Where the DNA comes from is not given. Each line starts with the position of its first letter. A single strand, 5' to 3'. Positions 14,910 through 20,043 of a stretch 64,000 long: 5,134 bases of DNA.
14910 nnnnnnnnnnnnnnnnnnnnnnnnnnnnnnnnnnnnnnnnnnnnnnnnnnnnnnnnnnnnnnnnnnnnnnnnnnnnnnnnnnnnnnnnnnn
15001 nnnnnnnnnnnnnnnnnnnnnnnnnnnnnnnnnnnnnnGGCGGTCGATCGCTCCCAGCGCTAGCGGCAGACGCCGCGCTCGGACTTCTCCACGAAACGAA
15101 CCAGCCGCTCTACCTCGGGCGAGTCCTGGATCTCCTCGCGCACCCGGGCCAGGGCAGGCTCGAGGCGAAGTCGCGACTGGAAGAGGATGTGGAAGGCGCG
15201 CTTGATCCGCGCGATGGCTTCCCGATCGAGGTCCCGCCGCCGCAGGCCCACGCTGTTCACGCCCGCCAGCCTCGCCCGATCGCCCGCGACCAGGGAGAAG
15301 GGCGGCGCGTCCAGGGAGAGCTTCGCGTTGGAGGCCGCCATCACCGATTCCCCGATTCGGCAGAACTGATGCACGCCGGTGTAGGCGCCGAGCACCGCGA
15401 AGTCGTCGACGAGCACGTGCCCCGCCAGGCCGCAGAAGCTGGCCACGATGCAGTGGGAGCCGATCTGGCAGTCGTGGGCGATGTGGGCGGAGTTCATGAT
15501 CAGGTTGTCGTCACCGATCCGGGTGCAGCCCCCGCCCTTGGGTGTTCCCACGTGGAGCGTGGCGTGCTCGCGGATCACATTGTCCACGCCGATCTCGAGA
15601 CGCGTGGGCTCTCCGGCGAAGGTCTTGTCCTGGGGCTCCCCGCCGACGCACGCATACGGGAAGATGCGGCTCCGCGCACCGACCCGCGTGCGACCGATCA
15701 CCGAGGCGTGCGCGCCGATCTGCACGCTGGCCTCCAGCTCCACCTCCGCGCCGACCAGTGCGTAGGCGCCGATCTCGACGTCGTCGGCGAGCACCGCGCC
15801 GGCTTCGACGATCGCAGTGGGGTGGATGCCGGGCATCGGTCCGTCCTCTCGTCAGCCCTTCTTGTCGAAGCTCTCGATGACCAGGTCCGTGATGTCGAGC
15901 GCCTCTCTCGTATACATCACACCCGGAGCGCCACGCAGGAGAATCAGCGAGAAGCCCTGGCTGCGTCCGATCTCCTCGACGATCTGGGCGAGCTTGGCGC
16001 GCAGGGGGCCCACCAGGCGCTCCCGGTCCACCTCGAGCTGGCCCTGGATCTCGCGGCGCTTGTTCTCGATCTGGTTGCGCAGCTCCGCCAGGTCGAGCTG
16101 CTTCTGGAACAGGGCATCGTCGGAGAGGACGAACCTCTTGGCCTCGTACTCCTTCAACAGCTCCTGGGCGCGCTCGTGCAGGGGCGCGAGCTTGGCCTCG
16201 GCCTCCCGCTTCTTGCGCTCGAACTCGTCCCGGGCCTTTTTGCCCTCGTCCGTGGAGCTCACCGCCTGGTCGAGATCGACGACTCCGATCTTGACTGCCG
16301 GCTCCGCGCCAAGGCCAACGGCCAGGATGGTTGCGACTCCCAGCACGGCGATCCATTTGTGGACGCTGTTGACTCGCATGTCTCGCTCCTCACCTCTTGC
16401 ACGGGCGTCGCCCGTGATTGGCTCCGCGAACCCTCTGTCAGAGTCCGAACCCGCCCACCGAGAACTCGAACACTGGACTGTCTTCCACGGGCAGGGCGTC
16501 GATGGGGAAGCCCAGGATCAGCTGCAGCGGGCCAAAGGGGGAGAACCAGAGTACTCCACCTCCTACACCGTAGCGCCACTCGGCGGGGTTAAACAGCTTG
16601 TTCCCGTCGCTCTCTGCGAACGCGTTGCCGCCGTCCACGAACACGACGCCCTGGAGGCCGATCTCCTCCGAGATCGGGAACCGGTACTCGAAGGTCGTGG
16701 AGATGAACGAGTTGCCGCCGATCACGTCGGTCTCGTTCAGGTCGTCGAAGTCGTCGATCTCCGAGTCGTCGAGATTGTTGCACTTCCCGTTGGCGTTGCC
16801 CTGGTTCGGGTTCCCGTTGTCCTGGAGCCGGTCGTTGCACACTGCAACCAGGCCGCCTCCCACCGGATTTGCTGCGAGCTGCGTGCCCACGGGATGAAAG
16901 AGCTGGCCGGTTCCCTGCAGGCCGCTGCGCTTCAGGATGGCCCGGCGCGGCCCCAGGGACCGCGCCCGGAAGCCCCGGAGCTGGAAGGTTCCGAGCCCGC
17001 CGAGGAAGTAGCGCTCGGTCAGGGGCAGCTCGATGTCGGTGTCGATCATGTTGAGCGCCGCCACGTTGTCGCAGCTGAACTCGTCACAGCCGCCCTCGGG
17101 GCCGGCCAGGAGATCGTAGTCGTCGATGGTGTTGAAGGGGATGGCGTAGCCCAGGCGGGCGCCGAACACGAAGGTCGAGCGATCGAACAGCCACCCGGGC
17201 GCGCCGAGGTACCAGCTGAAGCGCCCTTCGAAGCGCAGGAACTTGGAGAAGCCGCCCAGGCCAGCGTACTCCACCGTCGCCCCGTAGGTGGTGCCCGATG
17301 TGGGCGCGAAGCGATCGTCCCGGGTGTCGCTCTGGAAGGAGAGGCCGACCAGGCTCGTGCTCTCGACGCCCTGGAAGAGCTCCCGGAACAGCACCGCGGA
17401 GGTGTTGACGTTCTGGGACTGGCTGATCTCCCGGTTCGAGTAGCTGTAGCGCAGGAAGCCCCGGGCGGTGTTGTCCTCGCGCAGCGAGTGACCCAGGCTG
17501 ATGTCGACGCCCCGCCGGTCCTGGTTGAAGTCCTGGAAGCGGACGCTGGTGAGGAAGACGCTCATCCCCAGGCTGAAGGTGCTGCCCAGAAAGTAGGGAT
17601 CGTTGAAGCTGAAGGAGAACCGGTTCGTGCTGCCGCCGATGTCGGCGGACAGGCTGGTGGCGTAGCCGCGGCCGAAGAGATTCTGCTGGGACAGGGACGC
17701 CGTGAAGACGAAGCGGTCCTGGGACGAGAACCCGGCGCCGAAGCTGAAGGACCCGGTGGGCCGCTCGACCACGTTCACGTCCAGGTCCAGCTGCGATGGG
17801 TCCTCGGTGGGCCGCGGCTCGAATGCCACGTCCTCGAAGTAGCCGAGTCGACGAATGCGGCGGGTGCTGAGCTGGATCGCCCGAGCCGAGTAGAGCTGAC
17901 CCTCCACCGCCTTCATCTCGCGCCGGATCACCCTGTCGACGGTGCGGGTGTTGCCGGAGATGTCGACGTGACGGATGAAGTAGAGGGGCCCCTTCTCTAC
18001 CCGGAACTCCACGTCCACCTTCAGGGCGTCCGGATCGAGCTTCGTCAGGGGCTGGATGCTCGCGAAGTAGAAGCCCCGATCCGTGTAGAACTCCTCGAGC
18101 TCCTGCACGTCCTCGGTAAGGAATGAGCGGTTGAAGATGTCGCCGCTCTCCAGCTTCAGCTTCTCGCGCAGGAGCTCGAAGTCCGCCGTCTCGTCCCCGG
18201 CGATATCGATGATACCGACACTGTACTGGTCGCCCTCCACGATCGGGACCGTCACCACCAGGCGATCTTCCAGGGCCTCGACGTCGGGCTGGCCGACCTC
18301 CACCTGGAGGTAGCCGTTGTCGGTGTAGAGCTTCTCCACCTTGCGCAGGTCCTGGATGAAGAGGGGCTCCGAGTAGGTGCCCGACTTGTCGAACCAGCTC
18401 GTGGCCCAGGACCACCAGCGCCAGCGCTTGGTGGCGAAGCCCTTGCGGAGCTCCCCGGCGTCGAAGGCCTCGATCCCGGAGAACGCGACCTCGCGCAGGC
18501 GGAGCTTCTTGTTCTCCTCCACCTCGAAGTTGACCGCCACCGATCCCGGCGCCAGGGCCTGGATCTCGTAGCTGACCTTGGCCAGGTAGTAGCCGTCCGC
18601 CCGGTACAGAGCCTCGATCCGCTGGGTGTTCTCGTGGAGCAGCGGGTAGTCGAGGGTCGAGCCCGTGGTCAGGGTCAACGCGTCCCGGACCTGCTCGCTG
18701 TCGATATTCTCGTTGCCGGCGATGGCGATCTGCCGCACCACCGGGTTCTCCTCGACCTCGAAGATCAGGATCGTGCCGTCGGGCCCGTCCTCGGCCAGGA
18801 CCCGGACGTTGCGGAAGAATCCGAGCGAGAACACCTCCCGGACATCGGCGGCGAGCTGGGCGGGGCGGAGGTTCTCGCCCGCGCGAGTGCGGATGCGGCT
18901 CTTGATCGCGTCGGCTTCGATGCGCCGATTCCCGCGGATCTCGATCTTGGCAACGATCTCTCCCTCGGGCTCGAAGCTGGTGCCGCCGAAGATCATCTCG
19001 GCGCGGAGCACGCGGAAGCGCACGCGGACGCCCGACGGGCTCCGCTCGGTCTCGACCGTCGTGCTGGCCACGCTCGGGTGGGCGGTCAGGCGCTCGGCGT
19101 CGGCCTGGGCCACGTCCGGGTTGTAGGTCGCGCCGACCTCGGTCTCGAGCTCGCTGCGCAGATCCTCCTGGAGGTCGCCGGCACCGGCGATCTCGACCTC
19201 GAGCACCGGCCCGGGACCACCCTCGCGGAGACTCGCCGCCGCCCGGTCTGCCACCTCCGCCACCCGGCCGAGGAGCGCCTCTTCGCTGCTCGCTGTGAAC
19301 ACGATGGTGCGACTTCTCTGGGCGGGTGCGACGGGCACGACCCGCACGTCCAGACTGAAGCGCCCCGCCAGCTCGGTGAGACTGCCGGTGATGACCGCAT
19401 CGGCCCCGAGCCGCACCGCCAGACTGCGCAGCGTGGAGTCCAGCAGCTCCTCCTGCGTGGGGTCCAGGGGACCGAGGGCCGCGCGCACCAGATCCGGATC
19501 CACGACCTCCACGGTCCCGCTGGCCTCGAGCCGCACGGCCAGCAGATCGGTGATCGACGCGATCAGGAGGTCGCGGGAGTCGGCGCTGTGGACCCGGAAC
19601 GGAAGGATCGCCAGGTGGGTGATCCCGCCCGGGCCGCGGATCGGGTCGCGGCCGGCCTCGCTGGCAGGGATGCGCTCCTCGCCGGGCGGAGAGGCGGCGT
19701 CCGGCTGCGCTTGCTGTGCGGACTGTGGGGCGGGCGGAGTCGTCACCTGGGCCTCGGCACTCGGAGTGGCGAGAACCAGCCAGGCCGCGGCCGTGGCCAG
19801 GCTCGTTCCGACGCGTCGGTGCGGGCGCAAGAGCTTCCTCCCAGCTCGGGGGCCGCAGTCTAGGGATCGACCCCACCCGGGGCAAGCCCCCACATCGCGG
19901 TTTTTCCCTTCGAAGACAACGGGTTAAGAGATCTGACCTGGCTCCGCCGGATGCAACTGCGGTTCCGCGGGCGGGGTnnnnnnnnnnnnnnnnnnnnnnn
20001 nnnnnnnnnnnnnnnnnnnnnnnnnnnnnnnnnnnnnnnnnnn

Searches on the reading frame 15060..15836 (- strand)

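Call 60: search_protein_families(library=pfam, proteins=[window:15060-15836:-], max_evalue=0.001)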
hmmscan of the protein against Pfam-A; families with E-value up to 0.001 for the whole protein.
window:15060-15836:- (258 aa): 3 families
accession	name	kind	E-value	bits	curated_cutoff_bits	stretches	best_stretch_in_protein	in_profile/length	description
PF13720.11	Acetyltransf_11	-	5.1e-27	94.5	24.5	1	176-257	1-82/82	Udp N-acetylglucosamine O-acyltransferase; Domain 2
PF00132.30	Hexapep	-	5.6e-22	76.9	27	2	105-139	2-36/36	Bacterial transferase hexapeptide (six repeats)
PF25084.1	LbH_EIF2B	-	3.8e-05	24.1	54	0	104-132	27-54/105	EIF2B subunit epsilon LbH domain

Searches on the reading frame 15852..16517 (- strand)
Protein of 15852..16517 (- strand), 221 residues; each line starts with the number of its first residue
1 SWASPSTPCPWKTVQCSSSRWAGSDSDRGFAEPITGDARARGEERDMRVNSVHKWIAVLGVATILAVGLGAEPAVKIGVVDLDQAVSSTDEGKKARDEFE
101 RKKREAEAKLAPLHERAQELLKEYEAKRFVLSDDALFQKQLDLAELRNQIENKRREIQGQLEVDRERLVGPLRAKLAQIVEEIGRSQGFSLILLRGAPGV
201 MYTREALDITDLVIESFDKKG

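Call 60: search_protein_families(library=pfam, proteins=[window:15852-16517:-], max_evalue=0.001)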
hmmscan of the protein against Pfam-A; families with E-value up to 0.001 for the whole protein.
window:15852-16517:- (221 aa): 1 family
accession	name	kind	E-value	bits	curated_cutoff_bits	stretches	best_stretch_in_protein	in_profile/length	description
PF03938.19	OmpH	-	2.3e-24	86.7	32.4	1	76-215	1-139/141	Outer membrane protein (OmpH-like)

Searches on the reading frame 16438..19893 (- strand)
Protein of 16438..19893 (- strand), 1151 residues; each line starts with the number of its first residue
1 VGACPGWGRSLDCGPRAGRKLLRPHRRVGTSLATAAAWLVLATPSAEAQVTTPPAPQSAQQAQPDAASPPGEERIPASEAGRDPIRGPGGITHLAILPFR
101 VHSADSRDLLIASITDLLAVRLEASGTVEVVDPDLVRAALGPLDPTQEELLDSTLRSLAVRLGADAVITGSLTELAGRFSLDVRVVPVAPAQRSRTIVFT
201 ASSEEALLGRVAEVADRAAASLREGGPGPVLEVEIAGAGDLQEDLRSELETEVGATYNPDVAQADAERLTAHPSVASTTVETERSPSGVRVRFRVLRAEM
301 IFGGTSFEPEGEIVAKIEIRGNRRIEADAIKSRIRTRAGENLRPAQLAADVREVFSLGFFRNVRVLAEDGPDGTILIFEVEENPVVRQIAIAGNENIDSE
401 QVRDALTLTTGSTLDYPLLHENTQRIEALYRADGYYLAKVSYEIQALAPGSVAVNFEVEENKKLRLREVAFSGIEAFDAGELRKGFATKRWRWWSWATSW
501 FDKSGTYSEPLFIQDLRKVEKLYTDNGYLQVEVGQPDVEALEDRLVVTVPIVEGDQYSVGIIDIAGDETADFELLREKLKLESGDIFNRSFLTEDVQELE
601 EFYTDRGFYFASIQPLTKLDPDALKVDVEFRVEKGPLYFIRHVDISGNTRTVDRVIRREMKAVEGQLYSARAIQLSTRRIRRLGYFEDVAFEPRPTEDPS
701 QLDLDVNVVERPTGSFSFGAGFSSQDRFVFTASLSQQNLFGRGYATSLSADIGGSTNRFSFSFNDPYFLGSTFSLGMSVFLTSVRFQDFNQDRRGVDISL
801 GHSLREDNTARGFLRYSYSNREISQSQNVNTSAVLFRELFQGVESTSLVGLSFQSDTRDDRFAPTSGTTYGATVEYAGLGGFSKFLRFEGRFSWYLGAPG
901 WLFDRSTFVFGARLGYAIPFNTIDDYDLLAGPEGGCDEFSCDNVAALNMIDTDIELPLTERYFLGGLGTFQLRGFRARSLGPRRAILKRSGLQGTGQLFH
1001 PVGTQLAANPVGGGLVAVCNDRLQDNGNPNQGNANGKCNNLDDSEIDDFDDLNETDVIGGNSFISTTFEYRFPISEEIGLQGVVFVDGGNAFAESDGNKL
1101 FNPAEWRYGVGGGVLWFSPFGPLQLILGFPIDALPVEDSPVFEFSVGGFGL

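Call 60: search_protein_families(library=pfam, proteins=[window:16438-19893:-], max_evalue=0.001)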
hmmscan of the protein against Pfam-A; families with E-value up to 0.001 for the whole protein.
window:16438-19893:- (1151 aa): 4 families
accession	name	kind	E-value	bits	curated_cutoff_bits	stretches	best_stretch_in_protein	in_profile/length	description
PF07244.20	POTRA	-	9.8e-60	199.7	21.3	5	557-635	1-79/79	Surface antigen variable number repeat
PF01103.29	Omp85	-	7.6e-49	167.4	24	1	738-1148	1-323/325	Omp85 superfamily domain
PF08479.16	POTRA_2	-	6.8e-10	39.1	24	1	386-454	3-71/76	POTRA domain, ShlB-type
PF08478.15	POTRA_1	-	1.5e-07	32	23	0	386-414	3-31/69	POTRA domain, FtsQ-type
